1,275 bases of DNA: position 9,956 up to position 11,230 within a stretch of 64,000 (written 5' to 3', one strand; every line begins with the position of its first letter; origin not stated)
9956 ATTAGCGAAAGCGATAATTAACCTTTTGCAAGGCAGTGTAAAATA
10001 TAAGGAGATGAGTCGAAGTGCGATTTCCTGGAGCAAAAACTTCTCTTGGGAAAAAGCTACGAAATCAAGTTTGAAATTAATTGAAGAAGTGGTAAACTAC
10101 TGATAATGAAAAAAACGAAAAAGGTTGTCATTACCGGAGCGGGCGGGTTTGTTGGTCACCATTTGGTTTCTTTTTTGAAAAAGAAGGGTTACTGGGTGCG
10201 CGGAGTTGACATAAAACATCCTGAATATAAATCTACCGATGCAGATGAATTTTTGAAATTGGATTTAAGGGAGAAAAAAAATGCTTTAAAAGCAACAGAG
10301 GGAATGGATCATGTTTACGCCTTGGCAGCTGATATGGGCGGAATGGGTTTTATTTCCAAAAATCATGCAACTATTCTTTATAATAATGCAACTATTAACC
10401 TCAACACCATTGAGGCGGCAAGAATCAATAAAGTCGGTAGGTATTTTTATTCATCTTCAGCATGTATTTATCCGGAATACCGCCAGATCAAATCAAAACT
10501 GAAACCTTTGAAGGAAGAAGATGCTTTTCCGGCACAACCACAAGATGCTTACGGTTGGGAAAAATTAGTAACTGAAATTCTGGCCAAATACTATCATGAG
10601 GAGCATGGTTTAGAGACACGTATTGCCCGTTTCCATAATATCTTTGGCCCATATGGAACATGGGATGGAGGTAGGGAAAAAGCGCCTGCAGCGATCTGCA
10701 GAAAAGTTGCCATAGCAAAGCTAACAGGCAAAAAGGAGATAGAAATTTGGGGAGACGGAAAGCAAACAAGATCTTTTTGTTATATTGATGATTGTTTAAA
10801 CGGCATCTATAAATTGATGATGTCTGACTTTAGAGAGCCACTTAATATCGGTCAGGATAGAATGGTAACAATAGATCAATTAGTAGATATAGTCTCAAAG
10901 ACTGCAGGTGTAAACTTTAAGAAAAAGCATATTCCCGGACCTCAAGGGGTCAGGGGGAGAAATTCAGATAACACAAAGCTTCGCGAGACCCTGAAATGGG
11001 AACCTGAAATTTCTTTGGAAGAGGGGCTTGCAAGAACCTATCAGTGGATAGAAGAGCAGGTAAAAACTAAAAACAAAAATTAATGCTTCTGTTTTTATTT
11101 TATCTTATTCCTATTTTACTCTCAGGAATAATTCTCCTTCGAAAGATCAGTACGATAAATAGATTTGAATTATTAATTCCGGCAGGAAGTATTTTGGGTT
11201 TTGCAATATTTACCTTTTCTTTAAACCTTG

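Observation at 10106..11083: GDP-mannose 3,5-epimerase (GME)-like gene, a second plant-type nucleotide-sugar enzyme in the island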

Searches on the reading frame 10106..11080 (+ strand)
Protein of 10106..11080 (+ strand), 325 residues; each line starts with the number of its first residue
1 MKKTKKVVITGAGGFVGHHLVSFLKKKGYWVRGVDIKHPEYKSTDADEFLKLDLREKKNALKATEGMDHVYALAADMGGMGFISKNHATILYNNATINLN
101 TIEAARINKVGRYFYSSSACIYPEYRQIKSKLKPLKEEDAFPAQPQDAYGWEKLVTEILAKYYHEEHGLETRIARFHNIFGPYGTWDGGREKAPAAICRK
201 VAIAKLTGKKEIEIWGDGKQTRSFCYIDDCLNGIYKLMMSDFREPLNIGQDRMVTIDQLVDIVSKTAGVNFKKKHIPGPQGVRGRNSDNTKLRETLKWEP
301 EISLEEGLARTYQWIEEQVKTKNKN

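Call 4: search_protein_families(library=pfam, proteins=[window:10106-11080:+], max_evalue=0.01)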
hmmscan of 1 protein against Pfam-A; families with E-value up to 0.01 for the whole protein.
window:10106-11080:+ (325 aa): 7 families
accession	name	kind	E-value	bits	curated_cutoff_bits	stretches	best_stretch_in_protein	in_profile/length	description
PF01370.27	Epimerase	-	3.5e-44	151.4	20.9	1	7-249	1-240/240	NAD dependent epimerase/dehydratase family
PF16363.11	GDP_Man_Dehyd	-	1.7e-27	97.2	27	1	9-310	2-331/332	GDP-mannose 4,6 dehydratase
PF01073.25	3Beta_HSD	-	3.8e-10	39.7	22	1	8-183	1-185/280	3-beta hydroxysteroid dehydrogenase/isomerase family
PF13460.12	NAD_binding_10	-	8.6e-07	29.4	27.2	1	11-125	1-105/184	NAD(P)H-binding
PF05368.20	NmrA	-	4.1e-06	27.1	27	1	4-118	2-107/298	NmrA-like family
PF07993.18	NAD_binding_4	-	5.3e-06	26.2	20.1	1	62-181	84-209/258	Male sterility protein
PF02719.21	Polysacc_synt_2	-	0.0055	16.4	20.2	0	7-113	1-123/293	Polysaccharide biosynthesis protein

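Call 5: search_protein_families(library=ncbifam, proteins=[window:10106-11080:+], max_evalue=0.01)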
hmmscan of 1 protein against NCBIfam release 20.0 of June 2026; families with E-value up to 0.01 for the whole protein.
window:10106-11080:+ (325 aa): 35 families (the best 25 are shown)
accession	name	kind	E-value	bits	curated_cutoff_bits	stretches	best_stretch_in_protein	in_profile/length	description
NF047922.1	GDPFucSynFcl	equivalog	7e-38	130.8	500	1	4-318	2-304/308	GDP-L-fucose synthase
TIGR04180.1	EDH_00030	hypoth_equivalog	7.1e-24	84.4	475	1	7-302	1-296/297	NAD-dependent 4,6-dehydratase LegB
TIGR02197.1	heptose_epim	equivalog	5.9e-21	75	274.6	1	7-317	1-315/316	ADP-glyceromanno-heptose 6-epimerase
TIGR01179.1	galE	equivalog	6.3e-21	74.5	262.3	1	6-319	1-329/332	UDP-glucose 4-epimerase GalE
TIGR01181.1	dTDP_gluc_dehyt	equivalog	4.6e-20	71.9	365.1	1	7-318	2-314/321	dTDP-glucose 4,6-dehydratase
NF011728.1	PRK15181.1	equivalog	3e-14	52.8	760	1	49-231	73-242/348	Vi polysaccharide biosynthesis UDP-N-acetylglucosaminuronic acid C-4 epimerase TviC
TIGR03466.1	HpnA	hypoth_equivalog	3.1e-13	49.3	367.65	1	6-122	2-117/327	hopanoid-associated sugar epimerase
NF041293.1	G6PDh_Azf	equivalog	3.2e-11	43.1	400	1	5-180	3-183/252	NAD-dependent glucose-6-phosphate dehydrogenase Azf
NF042422.1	oxyalk_red_OleD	equivalog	1.9e-10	40.7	580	1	6-121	2-113/329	2-alkyl-3-oxoalkanoate reductase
NF007490.0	PRK10084.1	subfamily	3.7e-10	39.3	649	1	124-316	144-335/361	dTDP-glucose 4,6-dehydratase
NF042423.1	oxyalk_red_Shew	equivalog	2.3e-09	36.8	580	1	2-183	6-178/331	2-alkyl-3-oxoalkanoate reductase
NF008872.0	PRK11908.1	equivalog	3.8e-09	36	294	1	5-238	2-237/349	bifunctional UDP-4-keto-pentose/UDP-xylose synthase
NF007956.0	PRK10675.1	subfamily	5.1e-09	35.7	394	1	7-317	3-331/338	UDP-glucose 4-epimerase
TIGR02622.1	CDP_4_6_dhtase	equivalog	5.6e-08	32.3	278.45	1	3-43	3-43/352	CDP-glucose 4,6-dehydratase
TIGR01777.1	yfcH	hypoth_equivalog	8.8e-08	32.1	207.35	1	7-266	1-240/292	TIGR01777 family oxidoreductase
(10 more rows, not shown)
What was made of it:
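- On GDP-L-fucose synthase (GMER/Fcl): 130.8 bits against a cut-off of 500 (call 5).
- The best NCBIfam model is GDP-L-fucose synthase (call 5).
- Tried and rejected: Its best hit, Fcl at 131 vs 500 bits, is misleading (call 5).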

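Call 6: search_solved_structures(query=window:10106-11080:+, max_evalue=0.00001, show_alignments=2)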
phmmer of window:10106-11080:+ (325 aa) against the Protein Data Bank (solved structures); distinct sequences matched with E-value up to 0.00001: 86 (the best 60 are shown).
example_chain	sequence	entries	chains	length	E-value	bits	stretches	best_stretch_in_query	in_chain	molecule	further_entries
2c59_A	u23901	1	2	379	6.9e-117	393.7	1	5-321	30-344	GDP-MANNOSE-3', 5'-EPIMERASE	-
2c54_A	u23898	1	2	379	1.8e-116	392.4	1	5-321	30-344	GDP-MANNOSE-3', 5'-EPIMERASE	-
2c5a_A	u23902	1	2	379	2.5e-116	391.9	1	5-321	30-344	GDP-MANNOSE-3', 5'-EPIMERASE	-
2c5e_A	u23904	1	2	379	4.7e-116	391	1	5-321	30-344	GDP-MANNOSE-3', 5'-EPIMERASE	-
8sg0_A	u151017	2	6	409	1.7e-115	389.1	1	6-321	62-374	GDP-mannose 3,5-epimerase | GDP-mannose 3,5 epimerase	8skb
4zrm_A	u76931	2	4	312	5.3e-27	98.3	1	6-316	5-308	UDP-glucose 4-epimerase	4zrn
7ll6_A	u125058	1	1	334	6.9e-27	97.9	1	68-318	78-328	GDP-L-fucose synthase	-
8du0_A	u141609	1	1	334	6.9e-27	97.9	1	68-318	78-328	GDP-L-fucose synthase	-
6wjb_A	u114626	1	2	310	3e-26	95.8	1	5-313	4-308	NAD-dependent epimerase/dehydratase family protein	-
6zl6_A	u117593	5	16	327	9e-26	94.3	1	6-319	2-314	Epimerase domain-containing protein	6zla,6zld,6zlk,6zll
6wj9_A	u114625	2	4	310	2.8e-25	92.7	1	5-313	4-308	NAD-dependent epimerase/dehydratase family protein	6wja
6zlj_A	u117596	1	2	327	3.2e-25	92.5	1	6-319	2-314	Epimerase domain-containing protein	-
8rdg_A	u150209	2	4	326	6.2e-25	91.5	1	6-317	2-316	SDR family NAD(P)-dependent oxidoreductase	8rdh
1bsv_A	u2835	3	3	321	8.3e-25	91.1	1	46-317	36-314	PROTEIN (GDP-FUCOSE SYNTHETASE) | GDP-FUCOSE SYNTHETASE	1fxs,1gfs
4lk3_A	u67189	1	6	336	8.4e-25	91.1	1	2-320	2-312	UDP-glucuronic acid decarboxylase 1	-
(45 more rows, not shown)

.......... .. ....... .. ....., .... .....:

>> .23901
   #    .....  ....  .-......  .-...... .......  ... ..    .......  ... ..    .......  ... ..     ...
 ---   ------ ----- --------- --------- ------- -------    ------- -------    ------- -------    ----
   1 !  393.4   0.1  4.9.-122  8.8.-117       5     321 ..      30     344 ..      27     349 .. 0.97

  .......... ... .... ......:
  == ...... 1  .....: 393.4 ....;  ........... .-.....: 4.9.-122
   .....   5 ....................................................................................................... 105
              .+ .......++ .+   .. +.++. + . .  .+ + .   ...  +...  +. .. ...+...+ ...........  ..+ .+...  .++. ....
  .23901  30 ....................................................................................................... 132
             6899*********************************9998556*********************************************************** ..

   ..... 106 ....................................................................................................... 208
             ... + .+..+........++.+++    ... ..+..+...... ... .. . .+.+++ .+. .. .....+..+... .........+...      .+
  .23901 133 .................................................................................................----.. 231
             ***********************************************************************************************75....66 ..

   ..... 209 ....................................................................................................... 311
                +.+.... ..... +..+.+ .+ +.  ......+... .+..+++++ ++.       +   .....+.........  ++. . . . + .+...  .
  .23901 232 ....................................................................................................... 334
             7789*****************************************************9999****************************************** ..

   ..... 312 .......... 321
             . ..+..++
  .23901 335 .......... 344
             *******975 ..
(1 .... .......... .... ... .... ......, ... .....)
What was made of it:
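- PDB scores are 394 bits for GME against 98 for Fcl and GalE (call 6).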

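Call 10: find_homologous_proteins(query=window:10106-11080:+, max_evalue=1e-10)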
Query window:10106-11080:+ (325 aa): 8000 proteins with E <= 1e-10 among 8000 candidates; the best 120 are listed.
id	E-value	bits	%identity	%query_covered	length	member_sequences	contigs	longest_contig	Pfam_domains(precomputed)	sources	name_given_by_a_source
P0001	2.5e-221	752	100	100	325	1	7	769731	PF16363.12,PF05368.20,PF01073.26,PF07993.19,PF13460.13,PF01370.28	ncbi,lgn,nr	ncbi:NAD-dependent epimerase/dehydratase family protein [Candidatus Daviesbacteria bacterium]|nr:NAD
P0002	8.5e-209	711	94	100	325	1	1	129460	PF16363.12,PF05368.20,PF01073.26,PF07993.19,PF13460.13,PF01370.28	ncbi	-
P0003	2.2e-205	699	93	99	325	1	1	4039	PF16363.12,PF05368.20,PF01073.26,PF13460.13,PF01370.28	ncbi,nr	ncbi:MAG: NAD-dependent epimerase/dehydratase family protein [Candidatus Daviesbacteria bacterium]|n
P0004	6.6e-205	698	93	100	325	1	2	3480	PF16363.12,PF05368.20,PF01073.26,PF07993.19,PF13460.13,PF01370.28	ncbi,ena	-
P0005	5.3e-198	675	88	99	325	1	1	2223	PF16363.12,PF05368.20,PF01073.26,PF07993.19,PF13460.13,PF01370.28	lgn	-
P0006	3.4e-197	673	88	99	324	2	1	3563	PF16363.12,PF01073.26,PF01370.28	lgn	-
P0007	4.3e-196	669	87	99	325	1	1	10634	PF16363.12,PF01073.26,PF07993.19,PF01370.28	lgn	-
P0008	2.7e-195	666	88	99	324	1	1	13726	PF16363.12,PF01073.26,PF07993.19,PF13460.13,PF01370.28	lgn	-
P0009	3.4e-195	666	88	100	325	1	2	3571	PF16363.12,PF01073.26,PF13460.13,PF01370.28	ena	-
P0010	7.0e-195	665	88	99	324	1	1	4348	PF16363.12,PF01073.26,PF01370.28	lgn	-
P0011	2.2e-194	663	88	100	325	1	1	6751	PF16363.12,PF01073.26,PF07993.19,PF13460.13,PF01370.28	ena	-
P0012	6.7e-194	662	86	100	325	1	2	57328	PF16363.12,PF05368.20,PF01073.26,PF07993.19,PF13460.13,PF01370.28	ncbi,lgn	-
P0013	7.9e-194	661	87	99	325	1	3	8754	PF16363.12,PF01073.26,PF07993.19,PF13460.13,PF01370.28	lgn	-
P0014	5.4e-193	659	87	98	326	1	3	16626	PF16363.12,PF02719.22,PF05368.20,PF01073.26,PF07993.19,PF13460.13,PF01370.28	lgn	-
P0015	6.5e-192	655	87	99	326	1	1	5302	PF16363.12,PF01073.26,PF07993.19,PF13460.13,PF01370.28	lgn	-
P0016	1.6e-191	654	85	99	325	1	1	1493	PF16363.12,PF01073.26,PF01370.28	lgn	-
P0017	4.3e-191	652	85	100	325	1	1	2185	PF16363.12,PF01073.26,PF07993.19,PF13460.13,PF01370.28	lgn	-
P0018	1.8e-190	650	86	100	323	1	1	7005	PF16363.12,PF01073.26,PF13460.13,PF01370.28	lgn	-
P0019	5.2e-190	649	85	99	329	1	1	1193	PF16363.12,PF05368.20,PF01073.26,PF07993.19,PF13460.13,PF01370.28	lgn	-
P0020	4.4e-189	646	84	99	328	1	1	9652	PF16363.12,PF01073.26,PF07993.19,PF13460.13,PF01370.28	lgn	-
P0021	4.5e-189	646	85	98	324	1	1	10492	PF16363.12,PF01073.26,PF01370.28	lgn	-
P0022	7.0e-188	642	84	99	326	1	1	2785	PF16363.12,PF01073.26,PF07993.19,PF13460.13,PF01370.28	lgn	-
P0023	2.7e-187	640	84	99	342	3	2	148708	PF16363.12,PF01073.26,PF01370.28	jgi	-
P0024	2.3e-185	634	84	99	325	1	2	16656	PF16363.12,PF01073.26,PF07993.19,PF13460.13,PF01370.28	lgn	-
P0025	4.1e-185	633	82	100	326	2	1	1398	PF16363.12,PF01073.26,PF07993.19,PF13460.13,PF01370.28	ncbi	-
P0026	4.7e-185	633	83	99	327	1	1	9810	PF16363.12,PF01073.26,PF13460.13,PF01370.28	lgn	-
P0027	4.9e-184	629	82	99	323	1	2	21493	PF16363.12,PF01073.26,PF01370.28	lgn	-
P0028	8.5e-184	628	82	99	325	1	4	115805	PF16363.12,PF01073.26,PF13460.13,PF01370.28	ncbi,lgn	-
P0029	1.4e-183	628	82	99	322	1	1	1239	PF16363.12,PF01073.26,PF13460.13,PF01370.28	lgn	-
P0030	6.3e-183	626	82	99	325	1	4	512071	PF16363.12,PF02719.22,PF05368.20,PF01073.26,PF07993.19,PF13460.13,PF01370.28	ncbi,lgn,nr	ncbi:NAD-dependent epimerase/dehydratase family protein [Candidatus Daviesbacteria bacterium]|nr:NAD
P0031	3.1e-182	623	82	100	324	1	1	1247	PF16363.12,PF01073.26,PF07993.19,PF13460.13,PF01370.28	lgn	-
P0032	5.8e-182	622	82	100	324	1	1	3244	PF16363.12,PF01073.26,PF07993.19,PF13460.13,PF01370.28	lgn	-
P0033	6.6e-182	622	82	98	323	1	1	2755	PF16363.12,PF01073.26,PF13460.13,PF01370.28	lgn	-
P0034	8.1e-182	622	82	99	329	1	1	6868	PF16363.12,PF05368.20,PF01073.26,PF13460.13,PF01370.28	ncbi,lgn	-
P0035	9.6e-182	622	82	100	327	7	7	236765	PF16363.12,PF01073.26,PF07993.19,PF01370.28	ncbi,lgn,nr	ncbi:NAD-dependent epimerase/dehydratase family protein [Candidatus Daviesbacteria bacterium]|nr:NAD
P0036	5.7e-181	619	81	99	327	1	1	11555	PF16363.12,PF02719.22,PF05368.20,PF01073.26,PF07993.19,PF13460.13,PF01370.28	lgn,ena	-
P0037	1.5e-179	614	82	99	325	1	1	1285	PF16363.12,PF01073.26,PF01370.28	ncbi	-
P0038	2.9e-179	614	78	100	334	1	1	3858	PF16363.12,PF01073.26,PF07993.19,PF13460.13,PF01370.28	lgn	-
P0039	2.5e-178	610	81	100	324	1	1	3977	PF16363.12,PF01073.26,PF01370.28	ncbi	-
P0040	5.0e-178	610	80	99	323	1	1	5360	PF16363.12,PF05368.20,PF01073.26,PF07993.19,PF13460.13,PF01370.28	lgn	-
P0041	5.2e-178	609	80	99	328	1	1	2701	PF16363.12,PF01073.26,PF01370.28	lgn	-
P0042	9.9e-178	609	80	100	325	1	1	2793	PF16363.12,PF01073.26,PF07993.19,PF13460.13,PF01370.28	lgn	-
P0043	1.2e-177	608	79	98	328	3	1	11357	PF16363.12,PF01073.26,PF07993.19,PF13460.13,PF01370.28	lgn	-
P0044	1.3e-177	608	81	99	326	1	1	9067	PF16363.12,PF01073.26,PF13460.13,PF01370.28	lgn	-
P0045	1.4e-177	608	80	99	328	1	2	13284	PF16363.12,PF05368.20,PF01073.26,PF07993.19,PF13460.13,PF01370.28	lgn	-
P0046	4.9e-177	606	79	99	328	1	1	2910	PF16363.12,PF05368.20,PF01073.26,PF07993.19,PF13460.13,PF01370.28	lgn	-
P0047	5.1e-177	606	78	100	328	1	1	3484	PF16363.12,PF01073.26,PF07993.19,PF13460.13,PF01370.28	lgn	-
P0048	8.1e-177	606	79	98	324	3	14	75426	PF16363.12,PF05368.20,PF01073.26,PF13460.13,PF01370.28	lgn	-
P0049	2.3e-176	604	79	98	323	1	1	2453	PF16363.12,PF01073.26,PF01370.28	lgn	-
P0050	3.8e-176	603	80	100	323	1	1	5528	PF16363.12,PF01073.26,PF13460.13,PF01370.28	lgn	-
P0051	4.1e-176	603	78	99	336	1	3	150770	PF16363.12,PF05368.20,PF01073.26,PF13460.13,PF01370.28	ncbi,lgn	-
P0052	5.1e-176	603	77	100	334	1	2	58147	PF16363.12,PF01073.26,PF07993.19,PF13460.13,PF01370.28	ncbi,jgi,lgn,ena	-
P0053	1.2e-175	602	77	99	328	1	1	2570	PF16363.12,PF02719.22,PF01073.26,PF01370.28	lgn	-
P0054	1.2e-175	602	80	99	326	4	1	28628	PF16363.12,PF01073.26,PF13460.13,PF01370.28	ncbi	-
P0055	1.5e-175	601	78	99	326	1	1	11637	PF16363.12,PF01073.26,PF07993.19,PF13460.13,PF01370.28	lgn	-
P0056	1.6e-175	601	78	100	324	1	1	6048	PF16363.12,PF01073.26,PF01370.28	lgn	-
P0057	2.2e-175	601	79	99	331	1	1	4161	PF16363.12,PF05368.20,PF01073.26,PF13460.13,PF01370.28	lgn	-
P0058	2.7e-175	601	80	99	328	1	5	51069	PF16363.12,PF01073.26,PF13460.13,PF01370.28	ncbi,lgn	-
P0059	3.0e-175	600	78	99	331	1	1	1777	PF16363.12,PF05368.20,PF01073.26,PF13460.13,PF01370.28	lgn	-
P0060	3.1e-175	600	79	99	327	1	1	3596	PF16363.12,PF01073.26,PF13460.13,PF01370.28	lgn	-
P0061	6.7e-175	599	78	99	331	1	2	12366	PF16363.12,PF05368.20,PF01073.26,PF07993.19,PF13460.13,PF01370.28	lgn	-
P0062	1.7e-174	598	79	98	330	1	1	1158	PF16363.12,PF02719.22,PF01073.26,PF07993.19,PF13460.13,PF01370.28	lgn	-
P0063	2.2e-174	598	80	99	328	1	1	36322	PF16363.12,PF01073.26,PF13460.13,PF01370.28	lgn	-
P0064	2.8e-174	597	78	98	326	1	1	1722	PF16363.12,PF02719.22,PF01073.26,PF07993.19,PF13460.13,PF01370.28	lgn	-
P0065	4.1e-174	597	78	99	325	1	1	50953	PF16363.12,PF01073.26,PF07993.19,PF01370.28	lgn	-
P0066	4.4e-174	597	77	100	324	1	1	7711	PF16363.12,PF01073.26,PF01370.28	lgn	-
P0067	1.2e-173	595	77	99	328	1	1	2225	PF16363.12,PF01073.26,PF13460.13,PF01370.28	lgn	-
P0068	1.4e-173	595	78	99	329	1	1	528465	PF16363.12,PF05368.20,PF01073.26,PF13460.13,PF01370.28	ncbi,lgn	-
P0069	1.9e-173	594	78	99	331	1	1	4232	PF16363.12,PF05368.20,PF01073.26,PF07993.19,PF13460.13,PF01370.28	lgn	-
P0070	2.1e-173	594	78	99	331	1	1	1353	PF16363.12,PF05368.20,PF01073.26,PF07993.19,PF13460.13,PF01370.28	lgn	-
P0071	1.9e-172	591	75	100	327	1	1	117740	PF16363.12,PF01073.26,PF07993.19,PF13460.13,PF01370.28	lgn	-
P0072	1.1e-171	589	76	100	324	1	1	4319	PF16363.12,PF01073.26,PF01370.28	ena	-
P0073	2.3e-171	588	79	98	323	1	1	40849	PF16363.12,PF01073.26,PF01370.28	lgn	-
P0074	2.6e-171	587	78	99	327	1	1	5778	PF16363.12,PF05368.20,PF01073.26,PF13460.13,PF01370.28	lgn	-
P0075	2.8e-169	581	72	100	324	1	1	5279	PF16363.12,PF01073.26,PF07993.19,PF13460.13,PF01370.28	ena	-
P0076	9.8e-169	579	76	98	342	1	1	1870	PF16363.12,PF01073.26,PF01370.28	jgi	jgi:nucleoside-diphosphate-sugar epimerase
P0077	4.4e-168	577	76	98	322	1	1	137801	PF16363.12,PF02719.22,PF01073.26,PF13460.13,PF01370.28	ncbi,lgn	-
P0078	1.5e-167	575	75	98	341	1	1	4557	PF16363.12,PF01073.26,PF01370.28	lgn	-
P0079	1.6e-167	575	75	98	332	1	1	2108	PF16363.12,PF01073.26,PF07993.19,PF13460.13,PF01370.28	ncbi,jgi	jgi:nucleoside-diphosphate-sugar epimerase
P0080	7.1e-167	573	73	98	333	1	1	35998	PF16363.12,PF01073.26,PF07993.19,PF13460.13,PF01370.28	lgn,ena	-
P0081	9.2e-167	572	75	98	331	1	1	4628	PF16363.12,PF01073.26,PF07993.19,PF01370.28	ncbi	ncbi:MAG: NAD-dependent epimerase/dehydratase family protein [Aggregatilineaceae bacterium]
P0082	1.0e-166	572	74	98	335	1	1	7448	PF16363.12,PF01073.26,PF07993.19,PF01370.28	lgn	-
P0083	1.3e-166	572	74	98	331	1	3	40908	PF16363.12,PF01073.26,PF07993.19,PF01370.28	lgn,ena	-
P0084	1.4e-166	572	74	98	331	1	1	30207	PF16363.12,PF01073.26,PF07993.19,PF01370.28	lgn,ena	-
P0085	1.6e-166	572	74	98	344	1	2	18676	PF16363.12,PF01073.26,PF07993.19,PF01370.28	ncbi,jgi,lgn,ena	-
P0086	1.6e-166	572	74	99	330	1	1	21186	PF16363.12,PF02719.22,PF01073.26,PF07993.19,PF13460.13,PF01370.28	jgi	jgi:GDP-D-mannose 3', 5'-epimerase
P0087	1.9e-166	571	74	99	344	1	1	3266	PF16363.12,PF01073.26,PF07993.19,PF01370.28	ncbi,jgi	-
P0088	2.7e-166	571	74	99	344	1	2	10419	PF16363.12,PF01073.26,PF07993.19,PF01370.28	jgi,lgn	jgi:nucleoside-diphosphate-sugar epimerase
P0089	2.8e-166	571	74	98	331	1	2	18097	PF16363.12,PF01073.26,PF07993.19,PF01370.28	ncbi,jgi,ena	-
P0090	3.1e-166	571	74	98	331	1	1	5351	PF16363.12,PF01073.26,PF07993.19,PF01370.28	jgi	-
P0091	3.3e-166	571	74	98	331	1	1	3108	PF16363.12,PF01073.26,PF07993.19,PF13460.13,PF01370.28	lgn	-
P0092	3.5e-166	571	73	98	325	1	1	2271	PF16363.12,PF01073.26,PF01370.28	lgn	-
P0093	4.1e-166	570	75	98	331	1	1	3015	PF16363.12,PF01073.26,PF07993.19,PF01370.28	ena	-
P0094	4.6e-166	570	73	99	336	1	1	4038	PF16363.12,PF02719.22,PF01073.26,PF07993.19,PF01370.28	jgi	jgi:GDP-D-mannose 3', 5'-epimerase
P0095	7.9e-166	569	74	98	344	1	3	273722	PF16363.12,PF01073.26,PF07993.19,PF01370.28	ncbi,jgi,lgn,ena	-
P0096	9.4e-166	569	73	99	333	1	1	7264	PF16363.12,PF01073.26,PF01370.28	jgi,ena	-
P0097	1.1e-165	569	75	98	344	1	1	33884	PF16363.12,PF01073.26,PF07993.19,PF01370.28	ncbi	-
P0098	1.2e-165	569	74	98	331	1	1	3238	PF16363.12,PF01073.26,PF07993.19,PF13460.13,PF01370.28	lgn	-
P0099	1.6e-165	568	74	97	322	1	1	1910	PF16363.12,PF01073.26,PF13460.13,PF01370.28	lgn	-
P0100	2.0e-165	568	74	98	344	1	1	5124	PF16363.12,PF01073.26,PF07993.19,PF01370.28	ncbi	-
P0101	2.3e-165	568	74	97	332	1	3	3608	PF16363.12,PF02719.22,PF01073.26,PF07993.19,PF13460.13,PF01370.28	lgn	-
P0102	2.3e-165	568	74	98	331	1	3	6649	PF16363.12,PF01073.26,PF07993.19,PF01370.28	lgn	-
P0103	2.7e-165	568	73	98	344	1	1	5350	PF16363.12,PF01073.26,PF07993.19,PF01370.28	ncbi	ncbi:MAG: NAD-dependent epimerase/dehydratase family protein [Anaerolineae bacterium]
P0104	3.8e-165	567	72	98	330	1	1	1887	PF16363.12,PF05368.20,PF01073.26,PF07993.19,PF13460.13,PF01370.28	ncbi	-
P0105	4.2e-165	567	74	98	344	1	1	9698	PF16363.12,PF01073.26,PF07993.19,PF01370.28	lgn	-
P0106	4.4e-165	567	74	99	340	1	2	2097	PF16363.12,PF01073.26,PF01370.28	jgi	jgi:nucleoside-diphosphate-sugar epimerase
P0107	4.9e-165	567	74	98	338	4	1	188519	PF16363.12,PF01073.26,PF13460.13,PF01370.28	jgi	-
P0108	7.4e-165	566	73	98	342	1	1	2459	PF16363.12,PF01073.26,PF07993.19,PF01370.28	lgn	-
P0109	8.2e-165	566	74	97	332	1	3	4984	PF16363.12,PF02719.22,PF01073.26,PF07993.19,PF13460.13,PF01370.28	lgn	-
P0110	9.2e-165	566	74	97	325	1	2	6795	PF16363.12,PF01073.26,PF07993.19,PF01370.28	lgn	-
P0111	9.6e-165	566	75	98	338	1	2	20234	PF16363.12,PF01073.26,PF07993.19,PF13460.13,PF01370.28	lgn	-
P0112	1.1e-164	566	72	99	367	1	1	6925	PF16363.12,PF01073.26,PF07993.19,PF01370.28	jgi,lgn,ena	-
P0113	1.1e-164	566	74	99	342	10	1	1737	PF16363.12,PF01073.26,PF01370.28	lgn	-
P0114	1.1e-164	566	73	98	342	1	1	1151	PF16363.12,PF01073.26,PF07993.19,PF01370.28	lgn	-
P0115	1.1e-164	566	74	97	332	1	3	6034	PF16363.12,PF02719.22,PF01073.26,PF07993.19,PF13460.13,PF01370.28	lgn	-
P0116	1.2e-164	566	74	99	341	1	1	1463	PF16363.12,PF01073.26,PF01370.28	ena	-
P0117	1.3e-164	565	73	98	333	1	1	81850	PF16363.12,PF01073.26,PF07993.19,PF13460.13,PF01370.28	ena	-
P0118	1.7e-164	565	74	98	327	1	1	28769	PF16363.12,PF02719.22,PF01073.26,PF07993.19,PF13460.13,PF01370.28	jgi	jgi:GDP-D-mannose 3', 5'-epimerase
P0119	2.0e-164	565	73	99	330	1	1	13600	PF16363.12,PF01073.26,PF13460.13,PF01370.28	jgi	jgi:nucleoside-diphosphate-sugar epimerase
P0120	2.2e-164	565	72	99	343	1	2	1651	PF16363.12,PF02719.22,PF01073.26,PF07993.19,PF13460.13,PF01370.28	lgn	-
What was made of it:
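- Pfam and NCBI give only 'NAD-dependent epimerase/dehydratase' (calls 4, 10).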
